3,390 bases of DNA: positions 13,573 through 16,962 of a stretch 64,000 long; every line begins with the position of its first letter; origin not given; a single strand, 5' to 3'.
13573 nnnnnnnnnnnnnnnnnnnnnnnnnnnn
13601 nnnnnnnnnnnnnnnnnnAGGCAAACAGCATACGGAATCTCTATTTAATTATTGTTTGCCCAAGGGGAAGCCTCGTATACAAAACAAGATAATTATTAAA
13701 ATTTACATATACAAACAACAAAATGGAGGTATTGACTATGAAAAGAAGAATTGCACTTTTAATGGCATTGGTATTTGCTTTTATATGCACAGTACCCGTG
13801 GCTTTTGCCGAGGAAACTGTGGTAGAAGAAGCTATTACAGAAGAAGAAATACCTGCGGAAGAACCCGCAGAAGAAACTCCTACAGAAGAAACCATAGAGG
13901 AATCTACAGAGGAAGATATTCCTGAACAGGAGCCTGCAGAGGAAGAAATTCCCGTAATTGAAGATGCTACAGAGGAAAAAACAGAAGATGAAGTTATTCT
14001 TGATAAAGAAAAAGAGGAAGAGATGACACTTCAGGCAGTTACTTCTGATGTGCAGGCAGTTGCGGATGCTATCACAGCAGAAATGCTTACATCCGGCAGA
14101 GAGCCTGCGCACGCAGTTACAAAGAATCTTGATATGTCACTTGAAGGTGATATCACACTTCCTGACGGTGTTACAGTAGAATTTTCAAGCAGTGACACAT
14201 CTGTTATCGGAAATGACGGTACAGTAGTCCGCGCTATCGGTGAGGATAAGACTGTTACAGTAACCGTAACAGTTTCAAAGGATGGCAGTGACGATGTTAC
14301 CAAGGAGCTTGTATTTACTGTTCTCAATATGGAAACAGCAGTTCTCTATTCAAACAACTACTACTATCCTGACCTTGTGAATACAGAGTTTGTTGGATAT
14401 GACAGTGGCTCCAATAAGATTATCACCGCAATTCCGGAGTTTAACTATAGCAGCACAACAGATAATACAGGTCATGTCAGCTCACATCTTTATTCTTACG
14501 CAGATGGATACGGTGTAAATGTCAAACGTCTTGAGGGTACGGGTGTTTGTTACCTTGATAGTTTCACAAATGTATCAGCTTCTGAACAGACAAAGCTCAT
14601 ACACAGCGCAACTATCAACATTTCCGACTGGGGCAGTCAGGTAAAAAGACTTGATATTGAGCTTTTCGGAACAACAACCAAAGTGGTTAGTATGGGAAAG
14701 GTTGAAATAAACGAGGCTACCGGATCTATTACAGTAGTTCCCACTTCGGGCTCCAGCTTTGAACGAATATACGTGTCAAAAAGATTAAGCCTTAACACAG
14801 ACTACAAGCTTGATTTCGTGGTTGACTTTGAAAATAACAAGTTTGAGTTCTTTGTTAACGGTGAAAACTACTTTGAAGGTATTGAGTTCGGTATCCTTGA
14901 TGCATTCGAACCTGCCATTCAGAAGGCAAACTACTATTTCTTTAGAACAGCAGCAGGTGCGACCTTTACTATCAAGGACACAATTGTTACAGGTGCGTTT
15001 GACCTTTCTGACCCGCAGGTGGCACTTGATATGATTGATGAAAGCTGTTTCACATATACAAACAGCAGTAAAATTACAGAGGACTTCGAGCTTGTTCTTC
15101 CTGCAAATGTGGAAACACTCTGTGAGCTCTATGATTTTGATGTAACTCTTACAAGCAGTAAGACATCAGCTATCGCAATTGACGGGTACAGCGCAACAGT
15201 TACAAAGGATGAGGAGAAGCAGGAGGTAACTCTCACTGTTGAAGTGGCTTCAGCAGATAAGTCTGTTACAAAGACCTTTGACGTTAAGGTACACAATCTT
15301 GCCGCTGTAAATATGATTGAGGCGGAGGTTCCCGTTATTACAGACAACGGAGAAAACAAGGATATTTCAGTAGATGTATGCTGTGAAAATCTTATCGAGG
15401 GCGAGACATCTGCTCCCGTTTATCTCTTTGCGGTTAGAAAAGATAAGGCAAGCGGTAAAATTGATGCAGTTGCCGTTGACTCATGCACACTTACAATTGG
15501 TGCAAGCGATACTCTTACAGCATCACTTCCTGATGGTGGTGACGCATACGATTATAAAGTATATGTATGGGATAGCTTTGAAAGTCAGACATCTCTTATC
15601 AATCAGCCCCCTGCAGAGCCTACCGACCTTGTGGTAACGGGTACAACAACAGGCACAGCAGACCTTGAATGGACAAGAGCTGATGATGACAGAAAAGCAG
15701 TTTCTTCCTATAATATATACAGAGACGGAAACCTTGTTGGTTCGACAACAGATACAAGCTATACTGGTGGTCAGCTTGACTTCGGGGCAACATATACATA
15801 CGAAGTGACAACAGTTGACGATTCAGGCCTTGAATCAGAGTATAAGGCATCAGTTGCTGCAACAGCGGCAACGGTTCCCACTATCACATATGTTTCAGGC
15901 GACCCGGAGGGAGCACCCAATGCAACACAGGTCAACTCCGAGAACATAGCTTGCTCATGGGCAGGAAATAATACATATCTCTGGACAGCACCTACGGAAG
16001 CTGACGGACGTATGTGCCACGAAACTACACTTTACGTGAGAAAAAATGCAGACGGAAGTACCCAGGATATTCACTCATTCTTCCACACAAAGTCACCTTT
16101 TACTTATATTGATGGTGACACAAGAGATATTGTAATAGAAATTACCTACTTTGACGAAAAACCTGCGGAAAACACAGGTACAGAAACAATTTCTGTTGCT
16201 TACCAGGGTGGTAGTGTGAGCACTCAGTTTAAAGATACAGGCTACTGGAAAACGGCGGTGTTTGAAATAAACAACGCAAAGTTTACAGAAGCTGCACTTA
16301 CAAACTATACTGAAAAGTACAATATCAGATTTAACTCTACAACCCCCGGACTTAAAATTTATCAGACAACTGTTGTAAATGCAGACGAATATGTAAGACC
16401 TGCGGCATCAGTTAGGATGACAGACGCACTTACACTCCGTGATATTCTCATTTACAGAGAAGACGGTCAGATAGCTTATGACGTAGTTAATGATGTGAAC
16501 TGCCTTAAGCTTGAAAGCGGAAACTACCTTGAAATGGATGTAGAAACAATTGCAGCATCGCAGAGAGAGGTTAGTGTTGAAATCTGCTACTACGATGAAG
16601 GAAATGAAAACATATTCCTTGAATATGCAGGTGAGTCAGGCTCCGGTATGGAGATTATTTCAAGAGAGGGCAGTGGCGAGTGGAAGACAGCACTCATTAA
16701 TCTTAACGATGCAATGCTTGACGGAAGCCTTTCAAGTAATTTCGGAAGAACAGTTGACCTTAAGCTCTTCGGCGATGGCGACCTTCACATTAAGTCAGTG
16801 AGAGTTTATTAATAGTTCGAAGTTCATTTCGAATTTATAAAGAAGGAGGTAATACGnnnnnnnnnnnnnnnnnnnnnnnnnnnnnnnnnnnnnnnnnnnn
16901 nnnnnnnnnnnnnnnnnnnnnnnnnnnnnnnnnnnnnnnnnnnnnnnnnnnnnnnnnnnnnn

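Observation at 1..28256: Regulator-dense, SLH-anchored secreted-protein locus with almost no recognisable catalytic content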

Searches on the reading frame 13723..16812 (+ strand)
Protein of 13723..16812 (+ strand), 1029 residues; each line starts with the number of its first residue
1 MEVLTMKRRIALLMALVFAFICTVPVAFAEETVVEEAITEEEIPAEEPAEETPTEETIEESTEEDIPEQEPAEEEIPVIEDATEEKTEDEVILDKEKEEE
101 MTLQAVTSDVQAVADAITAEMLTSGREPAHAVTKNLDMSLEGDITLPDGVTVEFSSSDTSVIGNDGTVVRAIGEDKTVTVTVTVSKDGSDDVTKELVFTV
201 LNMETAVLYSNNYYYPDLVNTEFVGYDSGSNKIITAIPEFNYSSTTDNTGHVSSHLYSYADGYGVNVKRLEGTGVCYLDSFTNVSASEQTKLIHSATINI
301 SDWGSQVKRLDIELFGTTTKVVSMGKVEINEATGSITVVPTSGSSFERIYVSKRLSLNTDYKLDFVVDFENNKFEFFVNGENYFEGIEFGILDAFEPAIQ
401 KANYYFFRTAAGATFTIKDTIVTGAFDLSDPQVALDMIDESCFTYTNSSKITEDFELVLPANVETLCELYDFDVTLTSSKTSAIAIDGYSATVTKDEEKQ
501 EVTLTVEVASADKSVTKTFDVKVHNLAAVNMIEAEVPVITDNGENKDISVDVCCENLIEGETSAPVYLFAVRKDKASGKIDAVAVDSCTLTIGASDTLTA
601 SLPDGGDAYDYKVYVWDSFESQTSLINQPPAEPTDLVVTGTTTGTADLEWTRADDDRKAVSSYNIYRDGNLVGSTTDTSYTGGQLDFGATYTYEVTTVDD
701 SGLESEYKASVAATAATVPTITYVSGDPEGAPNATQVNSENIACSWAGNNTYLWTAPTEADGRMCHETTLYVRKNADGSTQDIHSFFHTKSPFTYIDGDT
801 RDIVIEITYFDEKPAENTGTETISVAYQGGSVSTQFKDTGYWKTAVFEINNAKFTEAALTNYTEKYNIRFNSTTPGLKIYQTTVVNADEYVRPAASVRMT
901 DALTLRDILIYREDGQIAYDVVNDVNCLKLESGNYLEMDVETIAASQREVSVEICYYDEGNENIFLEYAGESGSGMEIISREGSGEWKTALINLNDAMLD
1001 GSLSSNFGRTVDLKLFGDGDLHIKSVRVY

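Call 6: search_protein_families(library=pfam, proteins=[window:13723-16812:+], max_evalue=0.01)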
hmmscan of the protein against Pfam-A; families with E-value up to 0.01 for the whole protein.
window:13723-16812:+ (1029 aa): 3 families
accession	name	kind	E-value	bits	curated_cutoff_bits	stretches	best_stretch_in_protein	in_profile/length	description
PF20578.4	aBig_2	-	7.3e-14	51.8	27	2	123-202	12-88/89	Atrophied bacterial Ig domain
PF00041.27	fn3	-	1.1e-05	25.9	25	1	632-706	2-76/84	Fibronectin type III domain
PF17440.7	Thiol_cytolys_C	-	0.0099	16.4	23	0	222-305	19-97/102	Thiol-activated cytolysin beta sandwich domain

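Call 7: search_protein_families(library=ncbifam, proteins=[window:13723-16812:+], max_evalue=0.01)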
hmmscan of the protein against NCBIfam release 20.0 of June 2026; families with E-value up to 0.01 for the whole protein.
window:13723-16812:+ (1029 aa): 1 family
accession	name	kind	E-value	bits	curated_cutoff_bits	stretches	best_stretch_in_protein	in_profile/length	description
NF041611.1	exoglucan_CbhB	equivalog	1.5e-09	36.4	1950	1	623-747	699-822/997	exoglucanase CbhB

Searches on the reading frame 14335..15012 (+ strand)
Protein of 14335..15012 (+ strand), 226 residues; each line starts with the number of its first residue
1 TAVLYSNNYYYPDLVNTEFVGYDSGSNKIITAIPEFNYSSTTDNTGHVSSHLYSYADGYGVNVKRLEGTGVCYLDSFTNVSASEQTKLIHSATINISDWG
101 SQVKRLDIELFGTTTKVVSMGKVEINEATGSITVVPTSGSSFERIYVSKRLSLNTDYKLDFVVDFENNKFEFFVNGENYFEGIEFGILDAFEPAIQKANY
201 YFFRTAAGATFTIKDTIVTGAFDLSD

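Call 45: search_protein_families(library=pfam, proteins=[window:14335-15012:+], max_evalue=1)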
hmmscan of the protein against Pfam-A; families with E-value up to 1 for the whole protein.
window:14335-15012:+ (226 aa): 2 families
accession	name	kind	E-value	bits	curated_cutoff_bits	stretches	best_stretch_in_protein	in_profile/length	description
PF17440.7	Thiol_cytolys_C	-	0.0036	17.8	23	1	18-101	19-97/102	Thiol-activated cytolysin beta sandwich domain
PF18998.6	Flg_new_2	-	0.55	10.7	23.6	0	116-145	12-40/73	Divergent InlB B-repeat domain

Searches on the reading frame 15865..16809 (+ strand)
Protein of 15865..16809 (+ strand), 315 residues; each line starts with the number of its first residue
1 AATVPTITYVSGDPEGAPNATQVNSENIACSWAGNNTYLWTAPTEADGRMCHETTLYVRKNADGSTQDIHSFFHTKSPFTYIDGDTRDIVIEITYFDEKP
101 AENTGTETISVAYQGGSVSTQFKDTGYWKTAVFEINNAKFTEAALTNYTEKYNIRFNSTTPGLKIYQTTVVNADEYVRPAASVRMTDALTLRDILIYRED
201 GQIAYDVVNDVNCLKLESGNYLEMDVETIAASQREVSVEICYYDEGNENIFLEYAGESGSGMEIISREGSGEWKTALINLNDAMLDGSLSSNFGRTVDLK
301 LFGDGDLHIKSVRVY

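Call 45: search_protein_families(library=pfam, proteins=[window:15865-16809:+], max_evalue=1)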
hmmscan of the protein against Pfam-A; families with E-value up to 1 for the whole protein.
window:15865-16809:+ (315 aa): 0 families

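Call 120: search_dna_similar(query=window:15865-16809:+, collection=plasmids, mode=protein, max_evalue=10, max_rows=10)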
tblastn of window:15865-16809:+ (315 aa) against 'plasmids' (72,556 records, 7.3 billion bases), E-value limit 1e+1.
No match.
